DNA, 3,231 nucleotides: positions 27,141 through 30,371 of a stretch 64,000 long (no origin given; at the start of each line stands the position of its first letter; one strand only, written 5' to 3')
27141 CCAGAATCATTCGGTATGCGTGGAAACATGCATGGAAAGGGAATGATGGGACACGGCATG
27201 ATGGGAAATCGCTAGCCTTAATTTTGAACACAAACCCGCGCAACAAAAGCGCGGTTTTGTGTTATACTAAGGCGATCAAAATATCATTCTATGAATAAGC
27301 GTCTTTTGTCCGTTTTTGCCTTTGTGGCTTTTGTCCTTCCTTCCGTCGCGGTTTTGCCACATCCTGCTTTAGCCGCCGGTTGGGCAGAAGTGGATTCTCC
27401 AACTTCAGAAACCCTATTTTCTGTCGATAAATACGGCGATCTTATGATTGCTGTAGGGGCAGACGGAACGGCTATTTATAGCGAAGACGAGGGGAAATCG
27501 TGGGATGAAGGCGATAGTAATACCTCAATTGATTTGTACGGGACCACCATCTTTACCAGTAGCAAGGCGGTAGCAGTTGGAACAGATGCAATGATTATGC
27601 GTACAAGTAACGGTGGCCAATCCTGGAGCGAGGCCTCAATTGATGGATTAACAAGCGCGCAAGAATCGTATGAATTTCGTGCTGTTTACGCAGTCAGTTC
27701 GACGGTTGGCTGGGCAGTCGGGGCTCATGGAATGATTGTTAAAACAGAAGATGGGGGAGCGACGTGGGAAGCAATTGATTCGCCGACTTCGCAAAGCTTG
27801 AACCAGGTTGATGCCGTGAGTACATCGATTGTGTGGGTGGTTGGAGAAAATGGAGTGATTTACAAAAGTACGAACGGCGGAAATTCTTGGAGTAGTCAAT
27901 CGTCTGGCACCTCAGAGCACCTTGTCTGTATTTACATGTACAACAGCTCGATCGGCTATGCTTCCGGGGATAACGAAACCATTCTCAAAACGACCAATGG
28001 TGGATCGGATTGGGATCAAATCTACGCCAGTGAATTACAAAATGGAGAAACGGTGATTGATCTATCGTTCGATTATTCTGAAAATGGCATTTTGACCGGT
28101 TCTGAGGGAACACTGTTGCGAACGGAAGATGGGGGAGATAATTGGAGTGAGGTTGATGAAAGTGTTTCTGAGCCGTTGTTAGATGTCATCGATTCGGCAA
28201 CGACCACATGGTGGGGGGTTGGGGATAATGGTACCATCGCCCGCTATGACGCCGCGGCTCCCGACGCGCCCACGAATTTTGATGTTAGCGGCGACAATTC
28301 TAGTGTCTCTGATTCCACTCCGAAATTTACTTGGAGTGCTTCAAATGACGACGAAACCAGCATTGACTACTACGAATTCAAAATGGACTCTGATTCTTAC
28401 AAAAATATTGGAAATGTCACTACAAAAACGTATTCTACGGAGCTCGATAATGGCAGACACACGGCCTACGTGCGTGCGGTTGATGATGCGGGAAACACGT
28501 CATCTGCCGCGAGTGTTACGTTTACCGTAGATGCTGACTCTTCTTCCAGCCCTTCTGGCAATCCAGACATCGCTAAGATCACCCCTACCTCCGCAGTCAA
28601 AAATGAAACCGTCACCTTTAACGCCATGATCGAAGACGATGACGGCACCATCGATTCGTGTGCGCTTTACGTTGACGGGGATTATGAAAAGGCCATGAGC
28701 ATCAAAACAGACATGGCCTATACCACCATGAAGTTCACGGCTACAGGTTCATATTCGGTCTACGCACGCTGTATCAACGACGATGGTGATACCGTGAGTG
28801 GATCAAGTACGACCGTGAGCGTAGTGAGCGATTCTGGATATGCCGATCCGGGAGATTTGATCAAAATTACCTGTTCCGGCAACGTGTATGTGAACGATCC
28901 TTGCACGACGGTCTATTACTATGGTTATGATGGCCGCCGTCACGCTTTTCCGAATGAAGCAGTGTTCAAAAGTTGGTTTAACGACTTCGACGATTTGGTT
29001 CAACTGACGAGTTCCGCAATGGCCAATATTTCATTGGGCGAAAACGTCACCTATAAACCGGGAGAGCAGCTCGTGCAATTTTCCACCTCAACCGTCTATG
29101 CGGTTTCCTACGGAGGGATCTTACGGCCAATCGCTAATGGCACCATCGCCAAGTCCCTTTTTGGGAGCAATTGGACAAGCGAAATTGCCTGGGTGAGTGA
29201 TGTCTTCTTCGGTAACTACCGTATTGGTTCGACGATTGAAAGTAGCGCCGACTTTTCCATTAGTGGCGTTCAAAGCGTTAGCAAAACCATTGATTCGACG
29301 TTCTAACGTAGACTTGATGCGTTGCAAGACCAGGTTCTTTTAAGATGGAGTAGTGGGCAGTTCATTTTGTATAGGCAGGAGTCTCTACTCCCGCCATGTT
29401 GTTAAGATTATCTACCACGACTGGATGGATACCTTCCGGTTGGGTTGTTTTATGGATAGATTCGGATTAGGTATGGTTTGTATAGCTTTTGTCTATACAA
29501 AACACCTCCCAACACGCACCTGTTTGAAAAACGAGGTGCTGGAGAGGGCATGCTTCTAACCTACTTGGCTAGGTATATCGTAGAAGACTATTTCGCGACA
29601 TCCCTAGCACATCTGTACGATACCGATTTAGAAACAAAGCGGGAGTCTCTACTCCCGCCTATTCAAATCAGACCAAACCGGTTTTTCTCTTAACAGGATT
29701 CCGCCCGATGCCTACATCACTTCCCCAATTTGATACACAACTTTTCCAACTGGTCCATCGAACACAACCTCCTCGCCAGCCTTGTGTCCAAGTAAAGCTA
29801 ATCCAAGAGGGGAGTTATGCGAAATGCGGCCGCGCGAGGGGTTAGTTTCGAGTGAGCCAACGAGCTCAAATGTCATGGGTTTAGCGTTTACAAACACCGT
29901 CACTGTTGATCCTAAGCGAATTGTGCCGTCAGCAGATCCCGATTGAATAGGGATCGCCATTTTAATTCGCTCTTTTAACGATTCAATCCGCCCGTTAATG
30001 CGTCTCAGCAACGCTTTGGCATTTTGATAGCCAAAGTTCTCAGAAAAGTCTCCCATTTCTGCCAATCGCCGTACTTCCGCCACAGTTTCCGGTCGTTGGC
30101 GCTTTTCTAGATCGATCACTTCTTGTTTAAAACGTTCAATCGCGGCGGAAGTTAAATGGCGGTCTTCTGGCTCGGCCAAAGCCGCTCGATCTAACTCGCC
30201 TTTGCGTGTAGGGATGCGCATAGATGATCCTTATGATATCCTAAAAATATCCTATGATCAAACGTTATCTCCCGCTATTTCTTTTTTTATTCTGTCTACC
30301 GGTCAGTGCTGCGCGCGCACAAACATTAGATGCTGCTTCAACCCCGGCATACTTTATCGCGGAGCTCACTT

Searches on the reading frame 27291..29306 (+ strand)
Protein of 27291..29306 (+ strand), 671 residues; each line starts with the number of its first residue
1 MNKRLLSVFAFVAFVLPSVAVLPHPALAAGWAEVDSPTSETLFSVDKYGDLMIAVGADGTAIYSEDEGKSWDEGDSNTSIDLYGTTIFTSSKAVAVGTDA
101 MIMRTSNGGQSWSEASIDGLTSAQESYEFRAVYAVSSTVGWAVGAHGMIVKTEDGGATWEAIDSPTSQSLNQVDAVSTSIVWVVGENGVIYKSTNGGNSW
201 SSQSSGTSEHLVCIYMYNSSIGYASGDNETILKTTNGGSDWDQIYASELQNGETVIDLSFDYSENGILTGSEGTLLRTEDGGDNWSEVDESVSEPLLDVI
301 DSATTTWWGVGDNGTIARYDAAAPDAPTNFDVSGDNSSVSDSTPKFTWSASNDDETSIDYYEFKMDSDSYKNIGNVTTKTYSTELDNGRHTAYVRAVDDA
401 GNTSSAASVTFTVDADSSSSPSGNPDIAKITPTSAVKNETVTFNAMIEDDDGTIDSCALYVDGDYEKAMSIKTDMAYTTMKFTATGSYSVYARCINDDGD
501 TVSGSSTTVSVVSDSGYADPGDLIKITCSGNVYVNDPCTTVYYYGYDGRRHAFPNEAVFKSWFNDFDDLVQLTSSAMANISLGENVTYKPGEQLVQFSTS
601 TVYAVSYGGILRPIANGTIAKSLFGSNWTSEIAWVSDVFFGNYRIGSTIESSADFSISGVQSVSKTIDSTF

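Call 82: list_cluster_members(proteins=[window:27291-29306:+, window:25176-26564:+, window:39998-41497:+, window:53269-54771:+, window:58807-61752:+, window:34393-35616:+, window:30254-31390:+, window:2633-3586:+])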
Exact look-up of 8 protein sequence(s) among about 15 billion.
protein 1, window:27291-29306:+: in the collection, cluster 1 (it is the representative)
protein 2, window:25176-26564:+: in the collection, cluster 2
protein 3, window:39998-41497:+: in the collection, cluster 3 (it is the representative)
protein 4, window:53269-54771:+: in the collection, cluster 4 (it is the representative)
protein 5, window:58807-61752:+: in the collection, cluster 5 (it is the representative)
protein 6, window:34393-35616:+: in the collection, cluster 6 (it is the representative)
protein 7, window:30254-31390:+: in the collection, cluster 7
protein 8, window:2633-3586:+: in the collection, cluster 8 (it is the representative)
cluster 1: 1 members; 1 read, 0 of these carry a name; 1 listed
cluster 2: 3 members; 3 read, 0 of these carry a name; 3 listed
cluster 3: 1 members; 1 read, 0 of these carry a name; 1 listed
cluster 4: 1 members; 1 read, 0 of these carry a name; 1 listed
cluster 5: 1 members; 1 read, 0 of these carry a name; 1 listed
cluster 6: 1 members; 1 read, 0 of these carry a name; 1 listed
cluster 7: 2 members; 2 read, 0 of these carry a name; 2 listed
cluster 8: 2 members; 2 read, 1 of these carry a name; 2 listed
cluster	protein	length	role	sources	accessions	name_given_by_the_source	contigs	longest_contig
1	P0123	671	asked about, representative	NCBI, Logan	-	-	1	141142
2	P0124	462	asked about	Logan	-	-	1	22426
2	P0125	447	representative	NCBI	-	-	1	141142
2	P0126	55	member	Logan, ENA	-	-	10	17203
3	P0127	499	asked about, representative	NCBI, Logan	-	-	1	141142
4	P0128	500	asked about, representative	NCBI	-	-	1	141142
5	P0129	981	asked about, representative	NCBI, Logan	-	-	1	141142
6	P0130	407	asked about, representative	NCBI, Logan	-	-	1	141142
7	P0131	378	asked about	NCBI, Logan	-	-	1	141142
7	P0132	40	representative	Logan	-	-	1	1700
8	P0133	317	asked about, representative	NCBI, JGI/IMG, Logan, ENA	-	tRNA nucleotidyltransferase (CCA-adding enzyme)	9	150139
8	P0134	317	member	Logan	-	-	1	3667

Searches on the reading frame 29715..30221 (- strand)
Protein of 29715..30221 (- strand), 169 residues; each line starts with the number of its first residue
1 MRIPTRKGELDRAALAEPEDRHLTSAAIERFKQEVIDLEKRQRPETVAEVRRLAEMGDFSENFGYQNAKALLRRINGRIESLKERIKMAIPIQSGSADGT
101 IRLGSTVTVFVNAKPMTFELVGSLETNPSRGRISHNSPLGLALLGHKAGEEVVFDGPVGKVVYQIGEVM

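Call 84: find_homologous_proteins(query=window:29715-30221:-, max_evalue=1e-10)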
Query seq(169 aa) (169 aa): 92 proteins with E <= 1e-10 among 599 candidates.
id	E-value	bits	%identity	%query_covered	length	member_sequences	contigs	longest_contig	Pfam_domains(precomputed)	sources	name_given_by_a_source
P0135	1.7e-100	352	99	99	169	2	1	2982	PF01272.26,PF03449.21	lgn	-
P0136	4.3e-77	276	81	94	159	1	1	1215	PF01272.26,PF03449.21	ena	-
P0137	6.9e-72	259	73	99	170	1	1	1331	PF01272.26,PF03449.21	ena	-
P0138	1.1e-65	239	68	99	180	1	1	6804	PF01272.26,PF03449.21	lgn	-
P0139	1.9e-61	225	65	99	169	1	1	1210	PF01272.26,PF03449.21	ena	-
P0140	1.5e-58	215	85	72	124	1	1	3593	PF01272.26,PF03449.21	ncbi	-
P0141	2.0e-56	209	66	91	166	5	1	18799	PF01272.26,PF03449.21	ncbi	ncbi:MAG: GreA/GreB family elongation factor [Patescibacteria group bacterium]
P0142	7.3e-53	197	64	91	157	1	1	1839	PF01272.26,PF03449.21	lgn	-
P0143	1.0e-51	193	62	99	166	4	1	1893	PF01272.26,PF03449.21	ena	-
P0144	1.8e-51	193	60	96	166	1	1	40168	PF01272.26,PF03449.21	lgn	-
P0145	3.2e-50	188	60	99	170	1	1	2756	PF01272.26,PF03449.21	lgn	-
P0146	7.9e-50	187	57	99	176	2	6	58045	PF01272.26,PF03449.21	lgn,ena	-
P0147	1.2e-49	187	55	99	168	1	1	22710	PF01272.26,PF03449.21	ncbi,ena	-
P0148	2.3e-49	186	60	99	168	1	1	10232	PF01272.26,PF03449.21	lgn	-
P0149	2.6e-49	186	60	99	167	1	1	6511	PF01272.26,PF03449.21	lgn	-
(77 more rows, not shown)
